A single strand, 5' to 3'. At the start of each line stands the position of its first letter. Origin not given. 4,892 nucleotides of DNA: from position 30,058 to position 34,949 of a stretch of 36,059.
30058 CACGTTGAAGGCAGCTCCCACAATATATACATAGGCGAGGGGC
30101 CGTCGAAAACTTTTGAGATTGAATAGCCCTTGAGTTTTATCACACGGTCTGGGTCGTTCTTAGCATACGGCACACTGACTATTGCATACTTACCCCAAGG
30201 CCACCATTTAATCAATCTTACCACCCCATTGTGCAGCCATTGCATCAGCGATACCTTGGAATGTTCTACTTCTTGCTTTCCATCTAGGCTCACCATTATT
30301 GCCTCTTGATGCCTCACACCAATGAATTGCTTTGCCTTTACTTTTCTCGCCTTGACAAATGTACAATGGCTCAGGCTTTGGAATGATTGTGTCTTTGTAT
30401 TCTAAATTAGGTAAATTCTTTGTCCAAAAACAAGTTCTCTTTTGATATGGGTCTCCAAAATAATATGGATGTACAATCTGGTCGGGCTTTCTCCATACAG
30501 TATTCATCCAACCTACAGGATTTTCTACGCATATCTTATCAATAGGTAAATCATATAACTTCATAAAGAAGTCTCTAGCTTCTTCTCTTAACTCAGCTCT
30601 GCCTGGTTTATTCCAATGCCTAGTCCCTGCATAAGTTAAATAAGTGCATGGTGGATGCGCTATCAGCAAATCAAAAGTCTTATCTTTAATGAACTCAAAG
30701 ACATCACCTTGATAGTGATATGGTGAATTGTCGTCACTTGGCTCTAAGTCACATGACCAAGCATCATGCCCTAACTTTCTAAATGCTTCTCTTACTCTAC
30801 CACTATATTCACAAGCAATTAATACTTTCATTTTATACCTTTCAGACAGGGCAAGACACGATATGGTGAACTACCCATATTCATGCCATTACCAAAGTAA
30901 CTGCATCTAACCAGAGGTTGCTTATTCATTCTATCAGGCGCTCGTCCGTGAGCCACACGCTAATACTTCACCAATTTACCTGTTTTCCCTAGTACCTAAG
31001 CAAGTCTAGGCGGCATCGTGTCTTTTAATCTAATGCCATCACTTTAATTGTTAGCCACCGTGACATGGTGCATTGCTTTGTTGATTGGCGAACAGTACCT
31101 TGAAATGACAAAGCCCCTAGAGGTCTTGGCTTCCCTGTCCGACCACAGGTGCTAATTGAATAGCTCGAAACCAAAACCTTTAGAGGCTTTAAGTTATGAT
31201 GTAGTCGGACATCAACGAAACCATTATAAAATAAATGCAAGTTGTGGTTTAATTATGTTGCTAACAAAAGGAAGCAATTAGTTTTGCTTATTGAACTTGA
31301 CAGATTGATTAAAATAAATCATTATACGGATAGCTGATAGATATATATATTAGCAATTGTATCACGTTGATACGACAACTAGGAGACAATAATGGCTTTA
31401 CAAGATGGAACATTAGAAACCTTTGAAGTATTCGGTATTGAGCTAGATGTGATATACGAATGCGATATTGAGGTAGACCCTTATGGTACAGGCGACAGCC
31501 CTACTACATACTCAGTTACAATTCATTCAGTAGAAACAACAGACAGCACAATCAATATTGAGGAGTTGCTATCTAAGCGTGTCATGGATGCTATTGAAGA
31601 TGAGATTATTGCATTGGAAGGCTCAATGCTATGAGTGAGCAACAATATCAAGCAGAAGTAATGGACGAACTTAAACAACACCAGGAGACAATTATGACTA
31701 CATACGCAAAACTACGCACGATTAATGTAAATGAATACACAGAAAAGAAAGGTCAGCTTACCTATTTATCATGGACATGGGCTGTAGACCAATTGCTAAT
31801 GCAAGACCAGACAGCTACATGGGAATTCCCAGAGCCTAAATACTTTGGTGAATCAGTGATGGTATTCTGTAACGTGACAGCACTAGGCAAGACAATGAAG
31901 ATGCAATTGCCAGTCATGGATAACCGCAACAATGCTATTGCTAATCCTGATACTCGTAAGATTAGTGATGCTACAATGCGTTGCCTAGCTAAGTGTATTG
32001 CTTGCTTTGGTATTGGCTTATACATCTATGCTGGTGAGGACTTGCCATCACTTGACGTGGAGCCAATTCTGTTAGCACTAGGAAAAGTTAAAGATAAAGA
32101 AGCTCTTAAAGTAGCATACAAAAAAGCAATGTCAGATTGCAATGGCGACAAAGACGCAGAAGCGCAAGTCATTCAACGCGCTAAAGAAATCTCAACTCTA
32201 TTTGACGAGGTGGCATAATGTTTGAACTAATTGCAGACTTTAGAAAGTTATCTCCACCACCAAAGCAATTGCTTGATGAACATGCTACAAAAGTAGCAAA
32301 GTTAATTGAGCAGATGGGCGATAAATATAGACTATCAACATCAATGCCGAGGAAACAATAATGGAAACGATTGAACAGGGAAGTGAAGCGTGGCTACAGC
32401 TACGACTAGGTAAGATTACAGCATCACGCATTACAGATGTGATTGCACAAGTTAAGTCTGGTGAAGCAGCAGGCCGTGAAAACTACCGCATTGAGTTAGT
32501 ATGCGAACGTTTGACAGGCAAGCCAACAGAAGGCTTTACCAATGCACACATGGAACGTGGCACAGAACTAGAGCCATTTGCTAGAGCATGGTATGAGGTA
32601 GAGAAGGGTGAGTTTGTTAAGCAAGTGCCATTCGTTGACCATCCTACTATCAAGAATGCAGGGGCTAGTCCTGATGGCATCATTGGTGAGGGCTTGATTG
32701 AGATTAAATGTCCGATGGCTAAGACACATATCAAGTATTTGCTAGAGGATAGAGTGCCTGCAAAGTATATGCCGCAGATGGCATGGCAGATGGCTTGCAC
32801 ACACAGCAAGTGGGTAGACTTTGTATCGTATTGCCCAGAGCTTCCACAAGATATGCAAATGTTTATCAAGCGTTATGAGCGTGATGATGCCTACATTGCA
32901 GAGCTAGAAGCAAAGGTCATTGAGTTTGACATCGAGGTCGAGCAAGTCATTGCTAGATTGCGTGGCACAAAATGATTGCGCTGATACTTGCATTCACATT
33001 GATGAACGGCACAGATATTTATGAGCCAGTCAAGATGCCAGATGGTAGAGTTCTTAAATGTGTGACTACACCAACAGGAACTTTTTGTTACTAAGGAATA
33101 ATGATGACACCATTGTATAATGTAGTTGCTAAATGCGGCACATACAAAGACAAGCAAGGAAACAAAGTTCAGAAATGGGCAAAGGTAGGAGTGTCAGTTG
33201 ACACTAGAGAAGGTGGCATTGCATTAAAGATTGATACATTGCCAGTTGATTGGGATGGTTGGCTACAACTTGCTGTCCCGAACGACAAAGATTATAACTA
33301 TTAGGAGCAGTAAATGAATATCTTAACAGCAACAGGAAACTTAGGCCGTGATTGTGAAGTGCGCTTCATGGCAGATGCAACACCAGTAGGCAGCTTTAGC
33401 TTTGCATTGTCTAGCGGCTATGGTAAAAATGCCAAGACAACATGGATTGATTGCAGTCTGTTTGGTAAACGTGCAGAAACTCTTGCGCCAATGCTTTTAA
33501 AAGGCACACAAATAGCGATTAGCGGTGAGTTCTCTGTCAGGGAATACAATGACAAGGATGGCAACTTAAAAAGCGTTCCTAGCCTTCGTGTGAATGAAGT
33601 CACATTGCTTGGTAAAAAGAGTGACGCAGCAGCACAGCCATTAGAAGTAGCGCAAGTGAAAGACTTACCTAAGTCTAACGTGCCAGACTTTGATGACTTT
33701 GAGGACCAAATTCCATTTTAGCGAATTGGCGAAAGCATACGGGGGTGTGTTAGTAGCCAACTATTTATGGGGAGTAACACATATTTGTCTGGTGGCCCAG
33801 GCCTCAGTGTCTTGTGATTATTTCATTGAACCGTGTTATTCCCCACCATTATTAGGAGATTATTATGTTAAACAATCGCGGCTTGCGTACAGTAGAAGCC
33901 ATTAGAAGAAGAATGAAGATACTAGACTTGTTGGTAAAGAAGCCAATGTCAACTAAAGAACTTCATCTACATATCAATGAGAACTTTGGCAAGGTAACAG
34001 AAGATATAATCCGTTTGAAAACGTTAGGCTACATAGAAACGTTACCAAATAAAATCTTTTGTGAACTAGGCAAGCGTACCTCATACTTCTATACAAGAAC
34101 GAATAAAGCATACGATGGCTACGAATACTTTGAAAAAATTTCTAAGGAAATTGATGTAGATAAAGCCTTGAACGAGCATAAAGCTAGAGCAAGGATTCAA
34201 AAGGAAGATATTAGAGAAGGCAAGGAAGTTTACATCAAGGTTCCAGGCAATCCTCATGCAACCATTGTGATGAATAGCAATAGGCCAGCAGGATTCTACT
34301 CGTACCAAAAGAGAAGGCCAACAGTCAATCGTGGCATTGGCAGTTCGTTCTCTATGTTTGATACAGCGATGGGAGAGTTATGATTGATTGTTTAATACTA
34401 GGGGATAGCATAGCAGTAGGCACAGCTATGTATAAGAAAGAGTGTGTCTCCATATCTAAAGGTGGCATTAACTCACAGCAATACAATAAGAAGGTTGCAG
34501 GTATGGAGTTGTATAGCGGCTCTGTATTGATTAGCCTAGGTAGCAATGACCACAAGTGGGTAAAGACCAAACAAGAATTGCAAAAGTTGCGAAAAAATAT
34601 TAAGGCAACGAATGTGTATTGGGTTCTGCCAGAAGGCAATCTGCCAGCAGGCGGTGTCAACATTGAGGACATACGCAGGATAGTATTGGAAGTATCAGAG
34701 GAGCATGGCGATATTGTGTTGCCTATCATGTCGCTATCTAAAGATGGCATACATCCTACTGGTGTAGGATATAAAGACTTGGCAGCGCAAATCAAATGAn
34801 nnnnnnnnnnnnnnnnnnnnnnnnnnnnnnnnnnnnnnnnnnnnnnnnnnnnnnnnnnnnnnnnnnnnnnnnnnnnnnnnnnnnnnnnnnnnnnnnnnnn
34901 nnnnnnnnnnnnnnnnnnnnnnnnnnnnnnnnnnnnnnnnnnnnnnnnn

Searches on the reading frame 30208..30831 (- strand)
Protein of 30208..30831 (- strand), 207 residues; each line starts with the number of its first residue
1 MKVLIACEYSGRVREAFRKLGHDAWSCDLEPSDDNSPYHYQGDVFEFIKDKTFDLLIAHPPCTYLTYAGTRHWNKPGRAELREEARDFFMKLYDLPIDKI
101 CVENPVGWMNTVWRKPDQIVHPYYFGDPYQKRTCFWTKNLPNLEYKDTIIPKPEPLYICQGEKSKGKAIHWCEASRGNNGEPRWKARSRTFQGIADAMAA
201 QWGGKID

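Call 32: search_protein_families(library=phrogs, proteins=[window:30208-30831:-], max_evalue=0.00001)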
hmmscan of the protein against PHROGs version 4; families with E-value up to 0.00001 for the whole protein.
window:30208-30831:- (207 aa): 2 families
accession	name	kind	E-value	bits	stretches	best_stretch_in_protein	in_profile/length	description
phrog_757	-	other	1.2e-64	218.8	1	1-205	15-221/247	DNA methyltransferase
phrog_27471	-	unknown function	5.3e-26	91.6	1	94-203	2-93/93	-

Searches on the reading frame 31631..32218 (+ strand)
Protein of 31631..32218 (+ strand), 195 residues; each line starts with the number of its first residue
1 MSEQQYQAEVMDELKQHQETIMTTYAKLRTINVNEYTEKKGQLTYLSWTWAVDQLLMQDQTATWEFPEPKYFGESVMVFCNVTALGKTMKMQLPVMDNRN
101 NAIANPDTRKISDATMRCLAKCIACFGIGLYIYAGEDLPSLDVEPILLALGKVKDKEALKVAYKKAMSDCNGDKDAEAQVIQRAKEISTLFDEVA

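Call 53: search_protein_families(library=phrogs, proteins=[window:31631-32218:+], max_evalue=0.001)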
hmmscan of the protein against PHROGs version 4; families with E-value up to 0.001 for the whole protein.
window:31631-32218:+ (195 aa): 3 families
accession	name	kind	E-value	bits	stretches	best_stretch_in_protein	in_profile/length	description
phrog_659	-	DNA, RNA and nucleotide metabolism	2.9e-38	132.6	1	21-179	3-177/205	Sak-like ssDNA annealing protein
phrog_8492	-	DNA, RNA and nucleotide metabolism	5.7e-36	125.4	1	12-150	10-167/269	Sak-like ssDNA annealing protein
phrog_21418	-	unknown function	2.2e-05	25.2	1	54-174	34-170/224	-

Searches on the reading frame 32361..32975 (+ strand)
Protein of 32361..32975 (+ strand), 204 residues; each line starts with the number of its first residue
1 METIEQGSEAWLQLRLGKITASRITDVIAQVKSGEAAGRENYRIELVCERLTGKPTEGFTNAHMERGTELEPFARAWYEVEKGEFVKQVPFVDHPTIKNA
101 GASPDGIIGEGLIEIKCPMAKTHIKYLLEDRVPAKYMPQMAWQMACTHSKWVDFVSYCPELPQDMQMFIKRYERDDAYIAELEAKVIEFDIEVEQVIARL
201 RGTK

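Call 32: search_protein_families(library=phrogs, proteins=[window:32361-32975:+], max_evalue=0.00001)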
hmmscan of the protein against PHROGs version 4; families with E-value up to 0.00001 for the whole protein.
window:32361-32975:+ (204 aa): 5 families
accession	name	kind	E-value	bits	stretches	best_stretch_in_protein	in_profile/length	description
phrog_149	-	DNA, RNA and nucleotide metabolism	1.5e-48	167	1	2-200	595-800/1242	exonuclease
phrog_434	-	DNA, RNA and nucleotide metabolism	9e-24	85.4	1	2-195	51-238/372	RecE-like recombination exonuclease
phrog_19459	-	unknown function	1.2e-08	35.6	1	3-35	16-48/73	-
phrog_38119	-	unknown function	1.4e-07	32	1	3-29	16-42/44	-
phrog_19855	-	head and packaging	5.2e-06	25.3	1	3-146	461-595/1257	virion structural protein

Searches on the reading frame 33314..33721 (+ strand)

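Call 53: search_protein_families(library=phrogs, proteins=[window:33314-33721:+], max_evalue=0.001)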
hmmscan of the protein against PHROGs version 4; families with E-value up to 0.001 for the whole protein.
window:33314-33721:+ (135 aa): 1 family
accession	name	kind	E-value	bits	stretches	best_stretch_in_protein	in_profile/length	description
phrog_44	-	DNA, RNA and nucleotide metabolism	4.5e-31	109.6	1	1-135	87-228/271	single strand DNA binding protein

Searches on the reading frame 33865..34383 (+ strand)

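Call 26: search_protein_families(library=pfam, proteins=[window:33865-34383:+], max_evalue=0.01)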
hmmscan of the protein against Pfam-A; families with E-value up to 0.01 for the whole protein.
window:33865-34383:+ (172 aa): 1 family
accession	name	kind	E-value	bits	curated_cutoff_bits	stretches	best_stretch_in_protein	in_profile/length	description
PF11132.13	SplA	-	0.0076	16.4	25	0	113-137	2-25/74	Transcriptional regulator protein (SplA)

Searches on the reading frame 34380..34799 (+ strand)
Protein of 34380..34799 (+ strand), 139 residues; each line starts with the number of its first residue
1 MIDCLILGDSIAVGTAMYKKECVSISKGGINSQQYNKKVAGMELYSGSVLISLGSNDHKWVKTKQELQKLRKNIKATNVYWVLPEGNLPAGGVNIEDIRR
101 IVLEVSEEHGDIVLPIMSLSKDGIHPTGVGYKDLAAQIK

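Call 26: search_protein_families(library=pfam, proteins=[window:34380-34799:+], max_evalue=0.01)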
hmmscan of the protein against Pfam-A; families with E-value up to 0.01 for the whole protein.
window:34380-34799:+ (139 aa): 1 family
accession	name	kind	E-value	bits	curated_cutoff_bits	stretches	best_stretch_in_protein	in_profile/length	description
PF13472.12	Lipase_GDSL_2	-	0.00012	23.1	32.9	1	31-132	45-177/178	GDSL-like Lipase/Acylhydrolase family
